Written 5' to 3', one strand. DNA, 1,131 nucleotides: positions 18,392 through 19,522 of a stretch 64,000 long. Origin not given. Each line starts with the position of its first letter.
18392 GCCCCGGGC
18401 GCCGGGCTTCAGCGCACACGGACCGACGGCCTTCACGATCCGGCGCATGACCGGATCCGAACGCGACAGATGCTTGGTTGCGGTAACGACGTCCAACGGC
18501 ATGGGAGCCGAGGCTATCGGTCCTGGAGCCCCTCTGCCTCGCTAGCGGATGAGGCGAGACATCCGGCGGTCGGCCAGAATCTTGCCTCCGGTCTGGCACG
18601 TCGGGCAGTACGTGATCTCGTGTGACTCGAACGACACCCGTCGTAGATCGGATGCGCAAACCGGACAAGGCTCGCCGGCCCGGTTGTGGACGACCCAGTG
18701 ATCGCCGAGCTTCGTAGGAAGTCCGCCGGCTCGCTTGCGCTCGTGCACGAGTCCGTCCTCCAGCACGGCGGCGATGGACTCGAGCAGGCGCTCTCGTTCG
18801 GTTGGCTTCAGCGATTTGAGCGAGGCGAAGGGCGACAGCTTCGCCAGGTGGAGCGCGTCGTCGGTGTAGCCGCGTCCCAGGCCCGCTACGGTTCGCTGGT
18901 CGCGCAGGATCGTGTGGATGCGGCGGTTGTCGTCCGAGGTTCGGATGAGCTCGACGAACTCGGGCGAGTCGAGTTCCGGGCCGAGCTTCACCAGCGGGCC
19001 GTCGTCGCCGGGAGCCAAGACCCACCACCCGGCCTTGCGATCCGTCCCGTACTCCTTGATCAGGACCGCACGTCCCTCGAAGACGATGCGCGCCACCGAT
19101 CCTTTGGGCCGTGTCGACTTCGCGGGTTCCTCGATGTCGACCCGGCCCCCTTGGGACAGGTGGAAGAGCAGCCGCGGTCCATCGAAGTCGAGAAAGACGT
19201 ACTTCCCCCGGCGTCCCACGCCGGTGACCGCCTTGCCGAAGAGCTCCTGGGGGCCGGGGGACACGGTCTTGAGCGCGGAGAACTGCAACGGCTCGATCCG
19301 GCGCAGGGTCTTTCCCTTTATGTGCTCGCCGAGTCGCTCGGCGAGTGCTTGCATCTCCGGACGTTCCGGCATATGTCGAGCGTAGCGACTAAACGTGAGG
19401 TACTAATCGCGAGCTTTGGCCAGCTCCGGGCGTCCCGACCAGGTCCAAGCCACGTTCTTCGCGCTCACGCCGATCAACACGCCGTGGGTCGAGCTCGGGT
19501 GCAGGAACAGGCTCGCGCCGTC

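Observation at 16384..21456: Operon coupling base-excision-repair glycosylases with an ABC1 kinase, VOC enzymes and a P450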

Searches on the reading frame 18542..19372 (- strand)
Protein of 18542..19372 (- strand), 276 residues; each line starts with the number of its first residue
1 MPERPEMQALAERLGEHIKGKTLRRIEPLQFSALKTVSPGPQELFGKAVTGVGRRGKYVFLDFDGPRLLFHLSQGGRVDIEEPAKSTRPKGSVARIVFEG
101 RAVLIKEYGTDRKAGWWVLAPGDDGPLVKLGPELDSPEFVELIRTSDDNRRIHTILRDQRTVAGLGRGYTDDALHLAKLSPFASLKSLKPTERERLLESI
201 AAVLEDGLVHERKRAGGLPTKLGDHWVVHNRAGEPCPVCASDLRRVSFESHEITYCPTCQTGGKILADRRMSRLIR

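Call 3: search_protein_families(library=pfam, proteins=[window:18542-19372:-])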
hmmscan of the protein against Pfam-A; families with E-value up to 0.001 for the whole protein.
window:18542-19372:- (276 aa): 3 families
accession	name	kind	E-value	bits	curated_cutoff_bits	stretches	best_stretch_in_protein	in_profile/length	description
PF01149.29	Fapy_DNA_glyco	-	2.2e-15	57.7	25.5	1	1-99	1-101/117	Formamidopyrimidine-DNA glycosylase N-terminal domain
PF06831.19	H2TH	-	1.3e-11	44.8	34.7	1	144-209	18-83/93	Formamidopyrimidine-DNA glycosylase H2TH domain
PF06827.20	zf-FPG_IleRS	-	0.00014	22.1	21.3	1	233-261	1-29/30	Zinc finger found in FPG and IleRS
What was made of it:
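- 18542..19372 (-): Divergent Fpg/Nei-family DNA glycosylase/AP-lyase-like protein, 276 aa. Three Pfam domains (call 3).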

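Call 4: search_protein_families(library=ncbifam, proteins=[window:18542-19372:-])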
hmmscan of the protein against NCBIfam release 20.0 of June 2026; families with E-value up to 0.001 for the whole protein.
window:18542-19372:- (276 aa): 7 families
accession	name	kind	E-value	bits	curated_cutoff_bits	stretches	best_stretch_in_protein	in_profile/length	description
TIGR00577.1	fpg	equivalog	1.4e-34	119.7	203.3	1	1-260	1-276/276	DNA-formamidopyrimidine glycosylase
NF002211.1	PRK01103.1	equivalog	9.1e-33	113.9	212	1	1-260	1-273/274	bifunctional DNA-formamidopyrimidine glycosylase/DNA-(apurinic or apyrimidinic site) lyase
NF011386.0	PRK14811.1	equivalog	4.1e-26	91.8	414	1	1-262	1-264/269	DNA-formamidopyrimidine glycosylase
NF010551.0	PRK13945.1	equivalog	4.3e-21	75.5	348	1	1-261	1-282/282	DNA-formamidopyrimidine glycosylase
NF011385.0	PRK14810.1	equivalog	1e-19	71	423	1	1-260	1-271/272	DNA-formamidopyrimidine glycosylase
NF007763.0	PRK10445.1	equivalog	4e-17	62.5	252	2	143-260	145-262/263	endonuclease VIII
NF040775.1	endonuc_Nei2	equivalog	1.4e-14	54.1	400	1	1-260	1-251/252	endonuclease VIII Nei2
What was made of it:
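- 18542..19372 (-): It is below all equivalog cut-offs (fpg 119.7 against 203.3, call 4).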

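Call 9: find_homologous_proteins(query=window:18545-19372:-)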
Query window:18545-19372:- (276 aa): 7571 proteins with E <= 0.001 among 8000 candidates; the best 120 are listed.
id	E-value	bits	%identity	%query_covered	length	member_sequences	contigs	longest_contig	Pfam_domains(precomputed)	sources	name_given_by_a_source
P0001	6.9e-183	624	100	100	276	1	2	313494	PF06831.20,PF01149.30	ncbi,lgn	ncbi:MAG: DNA-formamidopyrimidine glycosylase family protein [Actinomycetota bacterium]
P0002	2.5e-155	534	85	100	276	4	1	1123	PF06831.20,PF01149.30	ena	-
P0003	2.0e-154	531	85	100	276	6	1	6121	PF06831.20,PF01149.30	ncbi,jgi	jgi:formamidopyrimidine-DNA glycosylase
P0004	1.0e-152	525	82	100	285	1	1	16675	PF06831.20,PF01149.30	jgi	jgi:formamidopyrimidine-DNA glycosylase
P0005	1.4e-140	485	76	100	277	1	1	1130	PF06831.20,PF01149.30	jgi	jgi:formamidopyrimidine-DNA glycosylase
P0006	3.1e-138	478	76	100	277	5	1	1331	PF06831.20,PF01149.30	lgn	-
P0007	4.5e-138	477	76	100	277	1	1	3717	PF06831.20,PF01149.30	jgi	jgi:formamidopyrimidine-DNA glycosylase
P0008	1.3e-137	476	75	100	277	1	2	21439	PF06831.20,PF01149.30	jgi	jgi:formamidopyrimidine-DNA glycosylase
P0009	3.8e-137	474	75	100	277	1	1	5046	PF06831.20,PF01149.30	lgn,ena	-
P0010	1.6e-136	472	76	100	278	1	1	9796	PF06831.20,PF01149.30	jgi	jgi:formamidopyrimidine-DNA glycosylase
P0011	2.6e-135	468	76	98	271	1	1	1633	PF06831.20,PF01149.30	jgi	jgi:formamidopyrimidine-DNA glycosylase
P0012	3.1e-134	465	75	100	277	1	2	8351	PF06831.20,PF01149.30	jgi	jgi:formamidopyrimidine-DNA glycosylase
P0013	1.1e-133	463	74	100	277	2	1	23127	PF06831.20,PF01149.30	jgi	jgi:formamidopyrimidine-DNA glycosylase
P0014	2.3e-133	462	76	98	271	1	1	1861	PF06831.20,PF01149.30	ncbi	-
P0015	2.5e-133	462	76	98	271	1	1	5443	PF06831.20,PF01149.30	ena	-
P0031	5.6e-129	447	74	98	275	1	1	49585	PF06831.20,PF01149.30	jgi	jgi:formamidopyrimidine-DNA glycosylase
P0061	1.2e-123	430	67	100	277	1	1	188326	PF06831.20,PF01149.30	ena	-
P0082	2.7e-122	425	72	98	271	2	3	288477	PF06831.20,PF01149.30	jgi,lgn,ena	jgi:formamidopyrimidine-DNA glycosylase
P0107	3.4e-121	422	66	100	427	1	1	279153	PF06831.20,PF01149.30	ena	-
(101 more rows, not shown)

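Call 10: find_encoding_contigs(protein=P0004, flank=8000, max_places=2)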
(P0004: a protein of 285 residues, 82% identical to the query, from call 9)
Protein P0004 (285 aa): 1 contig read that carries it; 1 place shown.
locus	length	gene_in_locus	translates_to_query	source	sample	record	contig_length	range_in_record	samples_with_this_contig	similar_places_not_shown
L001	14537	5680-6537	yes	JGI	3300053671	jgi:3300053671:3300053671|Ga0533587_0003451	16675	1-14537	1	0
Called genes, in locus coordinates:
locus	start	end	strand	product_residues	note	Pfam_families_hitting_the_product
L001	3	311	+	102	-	?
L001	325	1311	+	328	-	-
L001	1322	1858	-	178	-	PF00160:Pro_isomerase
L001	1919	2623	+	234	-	PF11716:MDMPI_N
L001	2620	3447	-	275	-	PF00378:ECH_1, PF16113:ECH_2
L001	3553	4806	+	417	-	PF00067:p450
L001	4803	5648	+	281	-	PF00903:Glyoxalase (faint), PF13669:Glyoxalase_4 (faint)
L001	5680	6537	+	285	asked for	PF01149:Fapy_DNA_glyco, PF06831:H2TH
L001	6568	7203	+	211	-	PF00730:HhH-GPD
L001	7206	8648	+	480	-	PF03109:ABC1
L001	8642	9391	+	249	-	PF00903:Glyoxalase (weak), PF13468:Glyoxalase_3 (weak), PF13669:Glyoxalase_4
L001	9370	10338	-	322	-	PF03741:TerC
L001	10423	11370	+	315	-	PF00248:Aldo_ket_red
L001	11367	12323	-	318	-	PF12679:ABC2_membrane_2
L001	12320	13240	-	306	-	PF00005:ABC_tran, PF13304:AAA_21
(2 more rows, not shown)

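Call 11: find_encoding_contigs(protein=P0031, flank=8000, max_places=2)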
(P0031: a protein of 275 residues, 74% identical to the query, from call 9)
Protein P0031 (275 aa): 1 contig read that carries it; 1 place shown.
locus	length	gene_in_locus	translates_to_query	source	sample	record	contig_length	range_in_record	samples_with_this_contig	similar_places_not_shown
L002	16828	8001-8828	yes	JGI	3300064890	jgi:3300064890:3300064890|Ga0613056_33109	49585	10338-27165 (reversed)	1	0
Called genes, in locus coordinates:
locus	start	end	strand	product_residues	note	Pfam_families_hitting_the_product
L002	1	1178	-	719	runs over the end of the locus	PF14742:GDE_N_bis, PF22422:MGH1-like_GH, PF17389:Bac_rhamnosid6H (faint), PF06202:GDE_C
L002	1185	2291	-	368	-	PF13439:Glyco_transf_4, PF13579:Glyco_trans_4_4, PF00534:Glycos_transf_1, PF13692:Glyco_trans_1_4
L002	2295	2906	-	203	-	PF00881:Nitroreductase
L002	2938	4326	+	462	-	PF01425:Amidase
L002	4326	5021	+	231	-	PF11716:MDMPI_N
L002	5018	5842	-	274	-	PF00378:ECH_1, PF16113:ECH_2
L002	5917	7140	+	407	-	PF00067:p450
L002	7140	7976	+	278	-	PF00903:Glyoxalase (weak), PF13468:Glyoxalase_3 (faint), PF13669:Glyoxalase_4 (weak)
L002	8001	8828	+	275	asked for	PF01149:Fapy_DNA_glyco, PF06831:H2TH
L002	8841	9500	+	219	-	PF00730:HhH-GPD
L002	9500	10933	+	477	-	PF03109:ABC1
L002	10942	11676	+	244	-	PF00903:Glyoxalase (faint), PF13669:Glyoxalase_4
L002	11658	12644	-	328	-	PF03741:TerC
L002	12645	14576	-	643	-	PF00083:Sugar_tr, PF07690:MFS_1, PF00083:Sugar_tr, PF07690:MFS_1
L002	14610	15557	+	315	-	PF00248:Aldo_ket_red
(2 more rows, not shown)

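Call 12: find_encoding_contigs(protein=P0061, flank=8000, max_places=2)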
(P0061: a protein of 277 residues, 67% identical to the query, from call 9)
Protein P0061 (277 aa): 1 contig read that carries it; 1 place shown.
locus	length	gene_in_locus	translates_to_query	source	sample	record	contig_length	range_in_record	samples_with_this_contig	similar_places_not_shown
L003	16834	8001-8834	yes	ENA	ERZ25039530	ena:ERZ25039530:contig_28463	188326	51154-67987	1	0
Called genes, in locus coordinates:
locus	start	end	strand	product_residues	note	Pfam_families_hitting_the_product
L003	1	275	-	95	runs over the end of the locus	PF00196:GerE, PF04545:Sigma70_r4 (weak), PF08281:Sigma70_r4_2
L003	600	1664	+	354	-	-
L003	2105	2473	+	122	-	PF04024:PspC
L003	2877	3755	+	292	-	-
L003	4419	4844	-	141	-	-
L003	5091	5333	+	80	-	-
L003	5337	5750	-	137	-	PF00296:Bac_luciferase (faint)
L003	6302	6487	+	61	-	-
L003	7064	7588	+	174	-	PF01548:DEDD_Tnp_IS110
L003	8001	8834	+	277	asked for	PF01149:Fapy_DNA_glyco, PF06831:H2TH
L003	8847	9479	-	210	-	PF11303:DUF3105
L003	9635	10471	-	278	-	-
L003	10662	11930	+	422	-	PF00004:AAA, PF07728:AAA_5 (faint)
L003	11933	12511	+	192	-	PF01434:Peptidase_M41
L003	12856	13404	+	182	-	PF03446:NAD_binding_2 (weak), PF00393:6PGD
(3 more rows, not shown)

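Call 13: find_encoding_contigs(protein=P0107, flank=8000, max_places=2)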
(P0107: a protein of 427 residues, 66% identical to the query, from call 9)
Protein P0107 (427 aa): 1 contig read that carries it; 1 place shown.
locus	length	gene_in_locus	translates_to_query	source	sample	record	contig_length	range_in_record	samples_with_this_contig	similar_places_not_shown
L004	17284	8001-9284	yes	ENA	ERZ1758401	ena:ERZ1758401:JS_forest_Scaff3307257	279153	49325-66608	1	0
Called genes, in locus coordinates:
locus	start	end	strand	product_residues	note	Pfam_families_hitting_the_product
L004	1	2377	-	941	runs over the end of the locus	-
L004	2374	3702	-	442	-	PF07730:HisKA_3, PF13581:HATPase_c_2 (weak), PF02518:HATPase_c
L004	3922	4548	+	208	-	PF00080:Sod_Cu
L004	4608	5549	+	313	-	PF00005:ABC_tran, PF13304:AAA_21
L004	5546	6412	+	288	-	PF12679:ABC2_membrane_2 (weak)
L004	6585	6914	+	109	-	PF12840:HTH_20 (weak), PF01022:HTH_5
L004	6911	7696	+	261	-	PF13489:Methyltransf_23, PF01135:PCMT (weak), PF01209:Ubie_methyltran, PF06325:PrmA (weak), PF13649:Methyltransf_25, PF13847:Methyltransf_31, PF08241:Methyltransf_11, PF08242:Methyltransf_12, +1 more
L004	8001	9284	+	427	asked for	PF01149:Fapy_DNA_glyco, PF06831:H2TH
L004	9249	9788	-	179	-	PF01047:MarR, PF12802:MarR_2, PF13412:HTH_24 (weak)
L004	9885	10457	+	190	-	PF04264:YceI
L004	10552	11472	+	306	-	PF00561:Abhydrolase_1, PF12146:Hydrolase_4, PF12697:Abhydrolase_6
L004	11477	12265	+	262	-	PF13489:Methyltransf_23, PF08241:Methyltransf_11, PF08242:Methyltransf_12, PF13649:Methyltransf_25, PF13847:Methyltransf_31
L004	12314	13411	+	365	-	PF13539:Peptidase_M15_4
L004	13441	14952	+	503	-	PF04675:DNA_ligase_A_N, PF01068:DNA_ligase_A_M, PF04679:DNA_ligase_A_C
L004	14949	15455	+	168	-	PF13302:Acetyltransf_3 (weak), PF13420:Acetyltransf_4, PF00583:Acetyltransf_1, PF13508:Acetyltransf_7 (weak)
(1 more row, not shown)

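Call 15: find_related_loci(query=A1, collection=genome_contigs, flank=10000)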
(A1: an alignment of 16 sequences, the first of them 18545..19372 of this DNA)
Query A1 (276 aa) in genome_contigs; peptide patterns used: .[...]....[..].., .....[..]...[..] (x = any residue, [..] = any of these).
600 stretches matched a pattern (row limit reached: there are more); 568 encode a relative of the query (tblastn E <= 1e-3); the best 80 are kept; 80 distinct loci.
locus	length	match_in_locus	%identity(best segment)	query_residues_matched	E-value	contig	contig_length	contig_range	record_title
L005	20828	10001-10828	88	1-276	3e-164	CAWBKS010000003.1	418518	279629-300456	MAG: uncultured Actinomycetes bacterium isolate MFD09212.bin.2.201 genome assembly, contig: contig_9748, whole genome sh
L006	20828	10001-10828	83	1-276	1e-154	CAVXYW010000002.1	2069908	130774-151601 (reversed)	MAG: uncultured Actinomycetes bacterium isolate MFD04212.bin.2.12 genome assembly, contig: contig_3041, whole genome sho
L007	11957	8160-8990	66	1-276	7e-123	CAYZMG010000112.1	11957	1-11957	MAG TPA_asm: uncultured Acidimicrobiales bacterium isolate binchicken_co266_12 genome assembly, contig: NODE_9519_length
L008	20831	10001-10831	66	1-276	4e-123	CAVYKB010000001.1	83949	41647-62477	MAG: uncultured Acidimicrobiia bacterium isolate MFD01275.bin.2.154 genome assembly, contig: contig_11380, whole genome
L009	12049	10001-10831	65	1-276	2e-122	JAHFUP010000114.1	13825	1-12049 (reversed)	MAG: Acidimicrobiia bacterium isolate nzgw82 NODE_4378_length_13826_cov_68.822619, whole genome shotgun sequence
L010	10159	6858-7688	66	1-276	2e-122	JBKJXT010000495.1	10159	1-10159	MAG: Actinomycetota bacterium isolate swi_bin.182 k127_9694511, whole genome shotgun sequence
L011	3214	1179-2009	66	1-276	6e-126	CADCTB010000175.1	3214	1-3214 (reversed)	MAG: uncultured Acidimicrobiales bacterium isolate AVDCRST_MAG10 genome assembly, contig: NODE5450, whole genome shotgun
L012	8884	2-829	67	2-276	2e-121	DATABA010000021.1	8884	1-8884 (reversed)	MAG TPA_asm: Actinomycetota bacterium isolate SMAG_U6686 k141_586390, whole genome shotgun sequence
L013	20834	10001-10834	67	1-276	1e-121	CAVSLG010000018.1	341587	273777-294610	MAG: uncultured Actinomycetes bacterium isolate MFD05176.bin.2.78 genome assembly, contig: contig_39215, whole genome sh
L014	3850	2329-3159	65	1-276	1e-123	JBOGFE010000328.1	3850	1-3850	MAG: Acidimicrobiia bacterium isolate SC-S_metawrap_bin.95 k127_2963633, whole genome shotgun sequence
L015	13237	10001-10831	65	1-276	4e-121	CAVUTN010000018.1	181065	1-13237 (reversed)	MAG: uncultured Actinomycetes bacterium isolate MFD00962.bin.2.114 genome assembly, contig: contig_64730, whole genome s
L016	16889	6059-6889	67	1-276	7e-121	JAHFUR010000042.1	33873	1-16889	MAG: Acidimicrobiia bacterium isolate nzgw84 NODE_1163_length_33874_cov_12.290196, whole genome shotgun sequence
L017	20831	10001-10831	65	1-276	6e-121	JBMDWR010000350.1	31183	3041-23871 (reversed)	MAG: Actinomycetota bacterium isolate ContSoil0_1 ContSoil0_contig350, whole genome shotgun sequence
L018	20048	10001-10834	66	1-276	1e-120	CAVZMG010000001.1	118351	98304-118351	MAG: uncultured Actinomycetes bacterium isolate MFD02134.bin.1.239 genome assembly, contig: contig_100387, whole genome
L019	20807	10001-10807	67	1-268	9e-121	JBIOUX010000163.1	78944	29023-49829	MAG: Acidimicrobiia bacterium isolate MAG123 k127_404406, whole genome shotgun sequence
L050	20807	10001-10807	67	1-268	4e-117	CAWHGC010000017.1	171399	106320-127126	MAG: uncultured Actinomycetes bacterium isolate MFD00392.bin.2.365 genome assembly, contig: contig_90920, whole genome s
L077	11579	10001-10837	64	1-276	1e-114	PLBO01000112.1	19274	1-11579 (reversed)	MAG: Actinomycetota bacterium isolate palsa_610 73.20111000_P3M.68_contig_11057, whole genome shotgun sequence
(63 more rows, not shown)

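Call 16: search_solved_structures(query=A1, max_evalue=0.001, show_alignments=2)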
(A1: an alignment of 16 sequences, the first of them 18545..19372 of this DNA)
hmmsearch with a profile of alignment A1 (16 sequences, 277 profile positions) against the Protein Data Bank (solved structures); distinct sequences matched with E-value up to 0.001: 41.
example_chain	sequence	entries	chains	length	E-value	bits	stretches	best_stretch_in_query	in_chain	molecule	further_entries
1tdz_A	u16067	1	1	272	1.4e-29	106.7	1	1-262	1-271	formamidopyrimidine-DNA glycosylase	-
4cis_A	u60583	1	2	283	3.6e-29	105.3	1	1-265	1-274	FORMAMIDOPYRIMIDIN DNA GLYCOSYLASE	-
6h0s_A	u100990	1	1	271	4.6e-29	105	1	2-262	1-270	Formamidopyrimidine-DNA glycosylase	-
1pji_A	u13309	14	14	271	7.9e-29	104.2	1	2-262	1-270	Formamidopyrimidine-DNA glycosylase | DNA glycosylase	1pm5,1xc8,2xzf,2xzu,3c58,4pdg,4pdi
6fl1_A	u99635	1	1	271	1.6e-28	103.2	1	2-262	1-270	Formamidopyrimidine-DNA glycosylase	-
4pcz_A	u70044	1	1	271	2.9e-28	102.4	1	2-262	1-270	Formamidopyrimidine-DNA glycosylase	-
1kfv_A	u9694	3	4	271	3.3e-28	102.2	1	3-262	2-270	Formamido-pyrimidine DNA glycosylase | Formamidopyrimidine-DNA glycosylase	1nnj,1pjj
1ee8_A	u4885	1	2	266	4.4e-28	101.8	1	2-264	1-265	MUTM (FPG) PROTEIN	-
6rnr_A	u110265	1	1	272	8.2e-28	100.9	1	2-262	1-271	Formamidopyrimidine-DNA glycosylase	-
6tc6_A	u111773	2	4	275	8.3e-28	100.9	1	1-261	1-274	Formamidopyrimidine-DNA glycosylase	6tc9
1l1t_A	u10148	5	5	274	9.8e-27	97.4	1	1-261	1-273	MutM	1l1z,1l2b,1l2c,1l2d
1r2y_A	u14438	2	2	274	3.5e-26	95.6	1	1-261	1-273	MutM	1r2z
4g4q_A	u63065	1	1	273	1.4e-25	93.6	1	2-261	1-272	Formamidopyrimidine-DNA glycosylase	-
4pd2_A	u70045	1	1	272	1.5e-25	93.5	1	2-262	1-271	Formamidopyrimidine-DNA glycosylase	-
2f5n_A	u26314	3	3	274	1.6e-25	93.4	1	1-261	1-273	formamidopyrimidine-DNA glycosidase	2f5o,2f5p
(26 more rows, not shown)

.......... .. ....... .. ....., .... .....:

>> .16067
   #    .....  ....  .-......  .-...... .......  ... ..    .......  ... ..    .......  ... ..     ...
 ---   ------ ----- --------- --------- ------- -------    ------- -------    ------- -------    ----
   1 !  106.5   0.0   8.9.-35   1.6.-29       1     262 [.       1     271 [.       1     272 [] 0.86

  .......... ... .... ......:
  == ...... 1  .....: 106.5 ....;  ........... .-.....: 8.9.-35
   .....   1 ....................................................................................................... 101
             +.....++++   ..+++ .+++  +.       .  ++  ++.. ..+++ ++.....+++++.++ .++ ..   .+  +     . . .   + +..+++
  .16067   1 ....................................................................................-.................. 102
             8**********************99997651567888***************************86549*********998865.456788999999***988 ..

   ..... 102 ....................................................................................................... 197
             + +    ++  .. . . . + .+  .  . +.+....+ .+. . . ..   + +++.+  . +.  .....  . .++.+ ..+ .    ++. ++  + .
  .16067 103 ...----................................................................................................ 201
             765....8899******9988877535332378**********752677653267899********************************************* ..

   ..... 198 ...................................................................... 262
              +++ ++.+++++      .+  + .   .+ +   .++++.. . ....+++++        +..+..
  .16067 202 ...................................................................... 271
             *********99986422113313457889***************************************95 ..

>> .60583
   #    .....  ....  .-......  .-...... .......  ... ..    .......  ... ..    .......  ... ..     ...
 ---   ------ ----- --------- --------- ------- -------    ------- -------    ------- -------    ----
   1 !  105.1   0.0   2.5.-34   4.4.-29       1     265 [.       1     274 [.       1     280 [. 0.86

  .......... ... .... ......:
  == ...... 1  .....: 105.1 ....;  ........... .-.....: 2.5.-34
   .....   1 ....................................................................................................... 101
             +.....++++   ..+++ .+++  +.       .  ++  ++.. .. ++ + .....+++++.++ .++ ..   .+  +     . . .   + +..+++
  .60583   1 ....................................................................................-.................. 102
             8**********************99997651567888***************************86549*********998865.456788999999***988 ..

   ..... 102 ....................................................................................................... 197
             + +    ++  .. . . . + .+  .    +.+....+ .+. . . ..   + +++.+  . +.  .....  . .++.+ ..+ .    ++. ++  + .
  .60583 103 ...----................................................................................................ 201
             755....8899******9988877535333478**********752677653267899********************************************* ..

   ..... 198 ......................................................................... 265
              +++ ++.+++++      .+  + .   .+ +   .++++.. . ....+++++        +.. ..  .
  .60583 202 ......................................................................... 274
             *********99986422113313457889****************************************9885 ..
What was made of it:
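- On Fpg (MutM) orthologue group: In the HMM alignment to L. lactis Fpg, Met becomes Gln74, Phe becomes Ala114, GNIY becomes GRGY (Arg167), and Arg becomes His251 (ESHE) (call 16).
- The Fpg-like protein has lost several canonical DNA-contact residues (call 16).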
